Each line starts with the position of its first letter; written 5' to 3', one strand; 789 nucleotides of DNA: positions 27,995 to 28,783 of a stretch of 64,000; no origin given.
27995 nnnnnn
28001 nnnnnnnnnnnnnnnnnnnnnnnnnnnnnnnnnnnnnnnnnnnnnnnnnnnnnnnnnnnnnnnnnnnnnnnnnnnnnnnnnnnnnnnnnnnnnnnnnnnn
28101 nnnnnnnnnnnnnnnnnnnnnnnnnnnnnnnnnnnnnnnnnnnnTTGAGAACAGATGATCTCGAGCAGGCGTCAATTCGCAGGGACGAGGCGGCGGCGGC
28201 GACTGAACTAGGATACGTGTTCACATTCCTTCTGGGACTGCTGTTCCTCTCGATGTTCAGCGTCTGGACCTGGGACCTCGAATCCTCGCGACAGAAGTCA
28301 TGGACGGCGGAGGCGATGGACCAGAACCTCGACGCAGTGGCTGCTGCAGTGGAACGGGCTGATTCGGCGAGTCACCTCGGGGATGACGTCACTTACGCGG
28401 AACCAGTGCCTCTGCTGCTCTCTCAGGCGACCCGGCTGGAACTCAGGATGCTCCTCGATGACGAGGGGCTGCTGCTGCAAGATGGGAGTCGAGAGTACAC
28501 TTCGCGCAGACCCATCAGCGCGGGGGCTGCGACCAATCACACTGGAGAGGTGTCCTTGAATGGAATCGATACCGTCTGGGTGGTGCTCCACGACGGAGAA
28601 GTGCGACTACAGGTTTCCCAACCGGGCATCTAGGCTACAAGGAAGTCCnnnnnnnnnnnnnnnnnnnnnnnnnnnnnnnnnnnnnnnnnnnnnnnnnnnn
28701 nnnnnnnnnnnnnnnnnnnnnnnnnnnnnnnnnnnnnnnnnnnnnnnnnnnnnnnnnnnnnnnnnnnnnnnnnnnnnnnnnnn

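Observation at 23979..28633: Operon-like run of an MBL-fold hydrolase plus three proteins with archaeal pilin/FlaF-FlaG-like N-terminal domains (one 749 aa)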

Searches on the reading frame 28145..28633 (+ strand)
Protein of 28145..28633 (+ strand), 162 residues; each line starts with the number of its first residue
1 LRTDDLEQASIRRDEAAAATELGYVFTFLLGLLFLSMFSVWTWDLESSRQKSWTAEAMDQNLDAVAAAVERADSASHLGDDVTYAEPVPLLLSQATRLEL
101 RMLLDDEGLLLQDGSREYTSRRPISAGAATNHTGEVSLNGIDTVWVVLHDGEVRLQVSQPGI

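Call 13: find_homologous_proteins(query=window:28145-28633:+, max_evalue=0.01)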
Query window:28145-28633:+ (162 aa): 266 proteins with E <= 0.01 among 764 candidates; the best 120 are listed.
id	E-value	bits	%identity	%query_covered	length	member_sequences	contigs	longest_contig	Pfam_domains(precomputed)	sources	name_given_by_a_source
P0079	1.1e-98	346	100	100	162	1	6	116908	-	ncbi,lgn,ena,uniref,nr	uniref:Uncharacterized protein n=1 Tax=uncultured marine group II/III euryarchaeote KM3_169_C11 TaxI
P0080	4.3e-98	344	99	100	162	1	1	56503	-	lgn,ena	-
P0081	3.4e-87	308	89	100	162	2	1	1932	-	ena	-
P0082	4.5e-87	308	89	100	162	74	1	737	-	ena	-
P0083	1.2e-86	306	88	100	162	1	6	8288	-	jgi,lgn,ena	-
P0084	3.8e-86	305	88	100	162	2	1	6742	-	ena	-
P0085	1.1e-85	303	88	100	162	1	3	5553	-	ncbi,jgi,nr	ncbi:MAG: hypothetical protein CXX72_04530 [Methanobacteriota archaeon]|nr:MAG: hypothetical protein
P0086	4.0e-84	298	89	99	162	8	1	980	-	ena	-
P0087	1.2e-83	297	86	100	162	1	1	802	-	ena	-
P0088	1.9e-53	199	61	94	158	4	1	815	-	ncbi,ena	-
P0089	2.1e-52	195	90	65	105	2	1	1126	-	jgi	jgi:hypothetical protein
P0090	2.1e-51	192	60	94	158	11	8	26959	-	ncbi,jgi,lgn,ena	-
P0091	1.2e-50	190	59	96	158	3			-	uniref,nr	uniref:Uncharacterized protein n=1 Tax=uncultured marine group II/III euryarchaeote KM3_99_A09 TaxID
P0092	3.2e-50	188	60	93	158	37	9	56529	-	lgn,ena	-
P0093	1.3e-49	186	58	94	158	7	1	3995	-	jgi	jgi:hypothetical protein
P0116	5.2e-34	136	45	94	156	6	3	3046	PF23928.2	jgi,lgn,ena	jgi:hypothetical protein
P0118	3.3e-33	133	45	96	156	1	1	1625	PF23928.2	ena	-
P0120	1.2e-32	131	46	94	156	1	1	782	PF23928.2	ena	-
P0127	6.1e-32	129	44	94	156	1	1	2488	PF23928.2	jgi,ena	-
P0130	7.0e-32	129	45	94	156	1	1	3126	PF23928.2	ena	-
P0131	8.3e-32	128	43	94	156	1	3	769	PF23928.2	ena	-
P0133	1.2e-31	128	44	94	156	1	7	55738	PF23928.2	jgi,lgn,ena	-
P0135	1.4e-31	128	45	94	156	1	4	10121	PF23928.2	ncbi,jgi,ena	-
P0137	1.6e-31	128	44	94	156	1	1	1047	PF23928.2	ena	-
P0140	1.9e-31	127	44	94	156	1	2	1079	PF23928.2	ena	-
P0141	1.9e-31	127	45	94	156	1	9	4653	PF23928.2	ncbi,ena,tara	tara:strand:- start:109 stop:579 length:471 start_codon:yes stop_codon:yes gene_type:complete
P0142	2.0e-31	127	45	94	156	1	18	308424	PF23928.2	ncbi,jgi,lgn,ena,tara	tara:strand:- start:186 stop:656 length:471 start_codon:yes stop_codon:yes gene_type:complete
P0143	2.2e-31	127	45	94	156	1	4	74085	PF23928.2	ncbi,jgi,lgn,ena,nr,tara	ncbi:MAG: hypothetical protein CMB76_03205 [Euryarchaeota archaeon]|nr:hypothetical protein [Euryarc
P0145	2.3e-31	127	45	94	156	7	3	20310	PF23928.2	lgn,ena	-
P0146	2.4e-31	127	44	94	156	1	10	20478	PF23928.2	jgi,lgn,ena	-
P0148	2.4e-31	127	47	91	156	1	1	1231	PF23928.2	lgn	-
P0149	2.5e-31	127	45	94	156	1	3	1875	PF23928.2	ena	-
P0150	2.6e-31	127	41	96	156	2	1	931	PF23928.2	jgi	jgi:hypothetical protein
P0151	2.6e-31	127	42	96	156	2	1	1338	PF23928.2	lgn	-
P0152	2.7e-31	127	45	94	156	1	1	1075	PF23928.2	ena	-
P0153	2.9e-31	127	45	94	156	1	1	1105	PF23928.2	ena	-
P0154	3.0e-31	127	44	94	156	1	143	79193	PF23928.2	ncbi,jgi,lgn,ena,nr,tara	ncbi:MAG: hypothetical protein CMA39_05220 [Euryarchaeota archaeon]|jgi:hypothetical protein|nr:hypo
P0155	3.0e-31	127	44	94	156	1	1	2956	PF23928.2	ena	-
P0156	3.1e-31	127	45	94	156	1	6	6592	PF23928.2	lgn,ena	-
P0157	3.2e-31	127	45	94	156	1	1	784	PF23928.2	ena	-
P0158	3.7e-31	126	44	94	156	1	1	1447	PF23928.2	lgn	-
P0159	3.9e-31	126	45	94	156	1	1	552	PF23928.2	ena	-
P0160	4.0e-31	126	45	94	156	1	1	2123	PF23928.2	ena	-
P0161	4.0e-31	126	44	94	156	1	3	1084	PF23928.2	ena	-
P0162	4.1e-31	126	44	94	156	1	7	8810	PF23928.2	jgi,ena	-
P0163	4.2e-31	126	45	94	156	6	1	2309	PF23928.2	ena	-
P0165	4.7e-31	126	46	91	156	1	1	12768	PF23928.2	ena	-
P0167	4.8e-31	126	46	91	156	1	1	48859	PF23928.2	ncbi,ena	-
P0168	6.4e-31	126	46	91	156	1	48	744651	PF23928.2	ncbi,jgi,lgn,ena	-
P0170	6.9e-31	125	44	94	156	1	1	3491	PF23928.2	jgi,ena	-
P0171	7.1e-31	125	46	91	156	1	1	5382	PF23928.2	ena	-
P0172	7.2e-31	125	46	91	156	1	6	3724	PF23928.2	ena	-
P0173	7.3e-31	125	46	91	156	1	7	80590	PF23928.2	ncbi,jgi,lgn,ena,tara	tara:strand:- start:2450 stop:2920 length:471 start_codon:yes stop_codon:yes gene_type:complete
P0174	7.3e-31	125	44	94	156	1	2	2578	PF23928.2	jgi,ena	-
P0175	7.4e-31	125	44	94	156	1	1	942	PF23928.2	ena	-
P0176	7.8e-31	125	44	94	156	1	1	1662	PF23928.2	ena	-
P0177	7.9e-31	125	45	94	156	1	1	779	PF23928.2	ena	-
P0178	8.1e-31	125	45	94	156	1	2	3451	PF23928.2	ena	-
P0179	8.1e-31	125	44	94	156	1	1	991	PF23928.2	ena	-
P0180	8.4e-31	125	44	94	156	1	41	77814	PF23928.2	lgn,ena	-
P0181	8.5e-31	125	44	94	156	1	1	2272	PF23928.2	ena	-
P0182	8.7e-31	125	44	94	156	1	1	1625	PF23928.2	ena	-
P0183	9.6e-31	125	47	91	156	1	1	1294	PF23928.2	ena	-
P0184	9.7e-31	125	44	94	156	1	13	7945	PF23928.2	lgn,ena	-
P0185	1.0e-30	125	44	94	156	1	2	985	PF23928.2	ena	-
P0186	1.0e-30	125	44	94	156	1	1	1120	PF23928.2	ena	-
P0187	1.1e-30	125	44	94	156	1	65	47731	PF23928.2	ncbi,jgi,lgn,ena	ncbi:MAG: DUF7266 family protein [Candidatus Poseidoniaceae archaeon]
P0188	1.1e-30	125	44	94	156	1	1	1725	PF23928.2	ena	-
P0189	1.1e-30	125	44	94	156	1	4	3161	PF23928.2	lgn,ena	-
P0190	1.1e-30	125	44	94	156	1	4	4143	PF23928.2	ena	-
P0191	1.2e-30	125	44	94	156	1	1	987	PF23928.2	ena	-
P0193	1.2e-30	125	44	94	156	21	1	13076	PF23928.2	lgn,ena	-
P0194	1.2e-30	125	46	91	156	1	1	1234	PF23928.2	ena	-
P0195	1.2e-30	125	46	91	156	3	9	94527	PF23928.2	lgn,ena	-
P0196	1.2e-30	125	46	91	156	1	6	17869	PF23928.2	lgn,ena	-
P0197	1.4e-30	124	44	94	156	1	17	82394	PF23928.2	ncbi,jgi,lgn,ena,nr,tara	ncbi:MAG: hypothetical protein CMB28_02180 [Euryarchaeota archaeon]|nr:hypothetical protein [Euryarc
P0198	1.4e-30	124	44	94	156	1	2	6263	PF23928.2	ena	-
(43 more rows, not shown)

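Call 14: search_protein_families(library=ncbifam, proteins=[window:28145-28633:+], max_evalue=1)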
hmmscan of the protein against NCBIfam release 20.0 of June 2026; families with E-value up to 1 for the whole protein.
window:28145-28633:+ (162 aa): 0 families

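Call 24: search_protein_representatives(alignment_id=A1)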
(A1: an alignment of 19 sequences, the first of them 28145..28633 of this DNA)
Query: 19 sequences, 157 profile positions. Proteins with E-value up to 0.001 (for the whole library): 61; up to 1e-10: 42; up to 1e-30: 12. The best 61 are listed.
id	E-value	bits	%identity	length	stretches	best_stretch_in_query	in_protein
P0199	8.7e-66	237.2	-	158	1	3-156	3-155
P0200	1.5e-57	210.4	-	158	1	3-157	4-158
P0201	2.8e-49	183.5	-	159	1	3-156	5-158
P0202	4.0e-44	166.8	-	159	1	3-157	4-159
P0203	1.5e-43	164.9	-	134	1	2-108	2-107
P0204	3.9e-43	163.6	-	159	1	4-117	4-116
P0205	1.6e-42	161.5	-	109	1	6-108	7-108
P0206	3.1e-42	160.6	-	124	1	3-118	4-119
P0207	4.3e-41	156.9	-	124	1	24-126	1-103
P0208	7.3e-40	152.9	-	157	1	13-157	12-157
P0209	5.4e-38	146.8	-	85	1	4-86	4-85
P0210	1.3e-32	129.4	-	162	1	53-156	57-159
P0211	2.2e-29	118.9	-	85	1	4-86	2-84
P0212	6.3e-29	117.4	-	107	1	4-82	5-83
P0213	1.1e-28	116.6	-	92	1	8-70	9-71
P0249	3.3e-06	43.6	-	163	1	3-108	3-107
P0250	3.7e-06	43.4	-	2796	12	88-138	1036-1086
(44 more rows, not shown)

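Call 30: search_dna_similar(query=P0249, collection=plasmids, mode=protein, max_evalue=10, max_rows=20)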
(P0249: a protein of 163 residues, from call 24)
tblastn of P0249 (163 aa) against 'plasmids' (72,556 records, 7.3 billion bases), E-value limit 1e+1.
No match.

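Call 31: search_protein_families(library=pfam, proteins=[P0249, P0208, P0142], max_evalue=0.1)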
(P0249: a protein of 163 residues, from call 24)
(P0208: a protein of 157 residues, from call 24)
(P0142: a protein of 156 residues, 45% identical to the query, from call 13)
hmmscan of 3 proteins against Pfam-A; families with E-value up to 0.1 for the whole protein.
P0249 (163 aa): 2 families
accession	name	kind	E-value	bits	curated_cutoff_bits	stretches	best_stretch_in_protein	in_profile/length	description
PF23928.1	DUF7266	-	4.9e-06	26.8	27.6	1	15-108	8-100/145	Family of unknown function (DUF7266)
PF05325.16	DUF730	-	0.04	14.4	32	1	39-84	74-118/122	Protein of unknown function (DUF730)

P0208 (157 aa): 0 families

P0142 (156 aa): 1 family
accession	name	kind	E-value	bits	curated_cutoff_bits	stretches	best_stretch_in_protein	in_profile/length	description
PF23928.1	DUF7266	-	1.2e-07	31.9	27.6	1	8-144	2-135/145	Family of unknown function (DUF7266)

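Call 33: find_homologous_proteins(query=P0249, max_evalue=0.01)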
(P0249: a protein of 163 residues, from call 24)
Query P0249 (163 aa): 3 proteins with E <= 0.01 among 32 candidates.
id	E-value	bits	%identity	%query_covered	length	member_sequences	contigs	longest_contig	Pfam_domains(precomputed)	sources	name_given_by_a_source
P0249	5.8e-96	336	100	100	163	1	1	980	PF23928.2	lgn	-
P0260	6.7e-50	186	57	94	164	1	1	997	-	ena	-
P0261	5.1e-48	180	55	94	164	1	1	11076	-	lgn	-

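Call 34: find_encoding_contigs(protein=P0261, flank=10000, max_places=2)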
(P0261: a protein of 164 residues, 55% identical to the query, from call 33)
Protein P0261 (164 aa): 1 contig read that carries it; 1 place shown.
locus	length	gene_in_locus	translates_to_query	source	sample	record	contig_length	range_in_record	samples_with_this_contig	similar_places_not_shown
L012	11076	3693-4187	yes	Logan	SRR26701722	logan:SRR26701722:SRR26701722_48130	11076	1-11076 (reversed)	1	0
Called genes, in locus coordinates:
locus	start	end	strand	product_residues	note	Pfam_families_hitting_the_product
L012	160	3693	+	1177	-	-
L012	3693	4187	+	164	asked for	-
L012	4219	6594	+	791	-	-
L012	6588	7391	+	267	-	-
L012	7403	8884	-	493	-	PF03215:Rad17 (faint), PF05496:RuvB_N (weak), PF00004:AAA, PF21960:RCF1-5-like_lid, PF25361:AAA_lid_RFC1 (weak)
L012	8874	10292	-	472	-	PF01368:DHH, PF02272:DHHA1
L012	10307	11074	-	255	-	?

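Call 36: search_protein_families(library=pfam, proteins=[L012:160-3693:+, L012:4219-6594:+, L012:6588-7391:+, L012:10307-11074:-], max_evalue=0.1)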
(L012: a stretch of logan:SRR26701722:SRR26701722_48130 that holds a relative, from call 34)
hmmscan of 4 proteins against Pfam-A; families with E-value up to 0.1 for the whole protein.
L012:160-3693:+ (1177 aa): 1 family
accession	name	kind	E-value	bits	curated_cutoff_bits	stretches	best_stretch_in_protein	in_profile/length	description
PF00041.27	fn3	-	0.029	15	25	0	866-940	18-68/84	Fibronectin type III domain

L012:4219-6594:+ (791 aa): 1 family
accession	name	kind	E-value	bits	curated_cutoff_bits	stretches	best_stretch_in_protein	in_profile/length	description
PF17214.9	KH_TffA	-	0.096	13.1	22.6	0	240-267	9-36/68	Transcription termination factor FttA, KH domain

L012:6588-7391:+ (267 aa): 1 family
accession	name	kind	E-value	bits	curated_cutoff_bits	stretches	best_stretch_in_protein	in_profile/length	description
PF25564.1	DUF7933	-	0.021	15.2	26.5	1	49-80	7-39/123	Domain of unknown function (DUF7933)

L012:10307-11074:- (255 aa): 2 families
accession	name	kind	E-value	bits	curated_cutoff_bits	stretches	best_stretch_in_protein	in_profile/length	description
PF01112.23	Asparaginase_2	-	1.5e-63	215.3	27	1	4-246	51-294/309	Asparaginase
PF00464.25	SHMT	-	0.025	13.6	27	1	28-90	195-257/399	Serine hydroxymethyltransferase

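Call 42: predict_structure(alignment_id=A3)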
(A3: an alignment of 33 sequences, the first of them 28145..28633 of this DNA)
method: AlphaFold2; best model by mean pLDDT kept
length: 162 residues; sequences in the alignment: 33
mean_pLDDT: 87.6   pTM: 0.72
mean pLDDT of the five models: 87.6, 87.2, 85.2, 84.6, 83.8
residues with pLDDT >= 90: 94; 70-90: 46; 50-70: 22; < 50: 0
segments of 3 or more residues with pLDDT < 50: none
pLDDT, mean of each block of 10 residues (from residue 1): 67 74 94 97 91 89 95 90 94 74 94 86 82 91 94 93 74
secondary structure, 60 per line:
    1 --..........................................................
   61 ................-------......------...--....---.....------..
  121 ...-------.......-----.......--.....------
elements in order: H3-76 E84-89 E101-104 E108-112 E119-123 E131-137 E143-149 E152-156

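Call 46: fold_search(model_id=the predicted structure, library=pdb)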
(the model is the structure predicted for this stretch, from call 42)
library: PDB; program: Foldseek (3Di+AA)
matches with E <= 10: 387; with E <= 0.001: 0
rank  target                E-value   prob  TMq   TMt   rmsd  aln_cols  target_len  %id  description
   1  5frq_A                2.8e-01  0.25  0.22  0.12   6.2        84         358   11  Crystal Structure of Helicobacter pylori beta clamp bound to DNA ligase peptide (released 2016-08-17)
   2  9go6_A                3.8e-01  0.09  0.18  0.07  13.6       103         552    9  Salmonella hook-filament junction complex (released 2025-04-09)
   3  2w9l_B                4.0e-01  0.07  0.16  0.20  13.5       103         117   14  CANINE ADENOVIRUS TYPE 2 FIBRE HEAD IN COMPLEX WITH CAR DOMAIN D1 AND SIALIC ACID (released 2009-03-17)
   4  7w14_E                4.0e-01  0.04  0.14  0.17  14.7       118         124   14  Coxsackievirus B3 at pH7.4 (VP3-234E) incubation with coxsackievirus and adenovirus receptor for 20min (released 2022-01-19)
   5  9u4r_CC               4.5e-01  0.08  0.18  0.07  11.7       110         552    9  Structure of the intial complex in filament assembly at 3.23 angstroms resolution, conformation 2. (released 2026-03-25)
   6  2d4y_B                5.2e-01  0.10  0.18  0.08  11.9        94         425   11  Crystal structure of a 49K fragment of HAP1 (FlgK) (released 2006-11-14)
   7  3jz7                  5.8e-01  0.04  0.15  0.12  13.2       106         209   15  Crystal structure of the extracellular domains of coxsackie & adenovirus receptor from mouse (mCAR) (released 2010-03-16)
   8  6l1r                  6.2e-01  0.14  0.19  0.29  11.0        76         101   14  Crystal structure of N-terminal domain of human SSRP1 (released 2020-09-30)
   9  2ix2_A                6.2e-01  0.11  0.21  0.17   7.1        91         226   11  Crystal structure of the heterotrimeric PCNA from Sulfolobus solfataricus (released 2006-10-04)
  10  1rsf_MODEL_1_A        6.6e-01  0.04  0.13  0.16  14.0       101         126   14  NMR Structure of Monomeric CAR d1 domain (released 2004-03-02)
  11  2j1k_A                7.0e-01  0.05  0.15  0.20  15.6       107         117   13  CAV-2 fibre head in complex with CAR D1 (released 2006-09-05)
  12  2d4y_A                7.5e-01  0.08  0.17  0.08  12.2        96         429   10  Crystal structure of a 49K fragment of HAP1 (FlgK) (released 2006-11-14)
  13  9go6_E                8.5e-01  0.07  0.18  0.06  13.7        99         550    9  Salmonella hook-filament junction complex (released 2025-04-09)
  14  8qij_A                9.0e-01  0.09  0.20  0.08  14.7       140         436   12  Crystallographic Structure of a Salicylate Synthase from M. abscessus (Mab-SaS) (released 2024-01-31)
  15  4zlt_A                9.6e-01  0.03  0.15  0.09  14.2       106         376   11  Crystal structure of viral chemokine binding protein R17 in complex with CCL3 (released 2015-11-18)
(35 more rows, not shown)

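Call 63: search_solved_structures(query=A3, max_evalue=1)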
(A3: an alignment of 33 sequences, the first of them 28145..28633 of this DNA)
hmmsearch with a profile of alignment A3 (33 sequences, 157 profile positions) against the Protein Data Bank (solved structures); distinct sequences matched with E-value up to 1: 2.
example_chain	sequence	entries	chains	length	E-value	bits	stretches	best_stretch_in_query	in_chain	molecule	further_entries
5gnj_G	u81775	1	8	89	0.31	14.2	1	56-106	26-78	Transcription factor MYC2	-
2r4i_A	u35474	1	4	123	0.99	12.6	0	89-152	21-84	Uncharacterized protein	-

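Call 69: search_dna_similar(query=P0142, collection=plasmids, mode=protein, max_evalue=10, max_rows=15)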
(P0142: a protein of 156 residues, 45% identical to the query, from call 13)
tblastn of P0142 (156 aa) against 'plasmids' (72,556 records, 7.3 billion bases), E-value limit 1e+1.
Records with a match: 23; places in all: 23; records where one place covers at least 80% of the query: 0.
Best place of each record, by identity: <60% 23.
By first word of the organism name: Agrobacterium 18; Pantoea 2; Rhizobium 2; Acinetobacter 1.
By predicted mobility (MOB-suite, as given by PLSDB): conjugative 20; non-mobilizable 3.
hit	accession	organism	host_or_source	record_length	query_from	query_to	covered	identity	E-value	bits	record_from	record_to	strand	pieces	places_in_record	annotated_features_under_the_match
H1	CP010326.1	Pantoea sp. PSNIH1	shelf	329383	13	90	50%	35.6%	5e-1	37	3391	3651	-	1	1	none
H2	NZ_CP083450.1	Pantoea eucrina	cell culture,cucumber rhizosphere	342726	13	90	50%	35.6%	5e-1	37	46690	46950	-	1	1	FAD-dependent oxidoreductase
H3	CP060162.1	Acinetobacter venetianus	oil,oil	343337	13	90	50%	35.6%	5e-1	37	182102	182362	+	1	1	FAD-dependent oxidoreductase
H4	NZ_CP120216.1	Agrobacterium leguminum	-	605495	12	65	35%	38.6%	5e+0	34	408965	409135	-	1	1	ABC transporter permease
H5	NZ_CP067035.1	Agrobacterium fabrum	-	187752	12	65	35%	38.6%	6e+0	34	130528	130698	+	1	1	ABC transporter permease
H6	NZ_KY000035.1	Agrobacterium sp.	-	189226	12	65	35%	38.6%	6e+0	34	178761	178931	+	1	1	ABC transporter permease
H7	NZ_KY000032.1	Agrobacterium fabrum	-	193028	12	65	35%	38.6%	6e+0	34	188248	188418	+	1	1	ABC transporter permease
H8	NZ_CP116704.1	Agrobacterium tumefaciens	Yarrow,cell culture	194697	12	65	35%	38.6%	6e+0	34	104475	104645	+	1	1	ABC transporter permease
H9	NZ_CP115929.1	Agrobacterium tumefaciens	Chrysanthemum,cell culture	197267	12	65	35%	38.6%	6e+0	34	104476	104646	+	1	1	ABC transporter permease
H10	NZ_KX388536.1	Agrobacterium tumefaciens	Chrysanthemum x morifolium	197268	12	65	35%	38.6%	6e+0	34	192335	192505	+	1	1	ABC transporter permease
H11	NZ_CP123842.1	Agrobacterium tumefaciens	Yarrow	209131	12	65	35%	38.6%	6e+0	34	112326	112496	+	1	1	ABC transporter permease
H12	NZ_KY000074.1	Agrobacterium larrymoorei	-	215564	12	65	35%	38.6%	6e+0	34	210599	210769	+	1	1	ABC transporter permease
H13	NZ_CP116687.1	Agrobacterium fabrum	cell culture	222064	12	65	35%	38.6%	6e+0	34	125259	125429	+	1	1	ABC transporter permease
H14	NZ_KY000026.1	Agrobacterium genomosp. 6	-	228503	12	65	35%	38.6%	6e+0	34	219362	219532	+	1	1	ABC transporter permease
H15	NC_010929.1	Agrobacterium tumefaciens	-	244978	12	65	35%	38.6%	6e+0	34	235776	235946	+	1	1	ABC transporter permease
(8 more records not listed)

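Call 72: find_related_loci(query=A5, collection=metagenome_contigs, flank=10000)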
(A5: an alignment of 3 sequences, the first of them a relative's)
Query A5 (164 aa) in metagenome_contigs; peptide patterns used: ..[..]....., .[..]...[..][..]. (x = any residue, [..] = any of these).
153 stretches matched a pattern; 2 encode a relative of the query (tblastn E <= 1e-3); 2 distinct loci.
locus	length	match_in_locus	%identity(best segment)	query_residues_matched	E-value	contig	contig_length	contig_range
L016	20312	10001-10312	32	9-112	5e-11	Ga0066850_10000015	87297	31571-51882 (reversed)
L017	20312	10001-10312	32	9-112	5e-11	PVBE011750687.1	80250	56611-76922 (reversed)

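Call 77: search_protein_families(library=pfam, proteins=[P0250], max_evalue=0.01)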
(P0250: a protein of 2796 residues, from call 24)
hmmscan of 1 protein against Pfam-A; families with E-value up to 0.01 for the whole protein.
P0250 (2796 aa): 1 family
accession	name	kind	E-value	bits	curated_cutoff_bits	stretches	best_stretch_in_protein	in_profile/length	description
PF18886.6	DUF5649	-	9.6e-199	644.5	25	18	296-363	1-68/68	Repeats of unknown function (DUF5649)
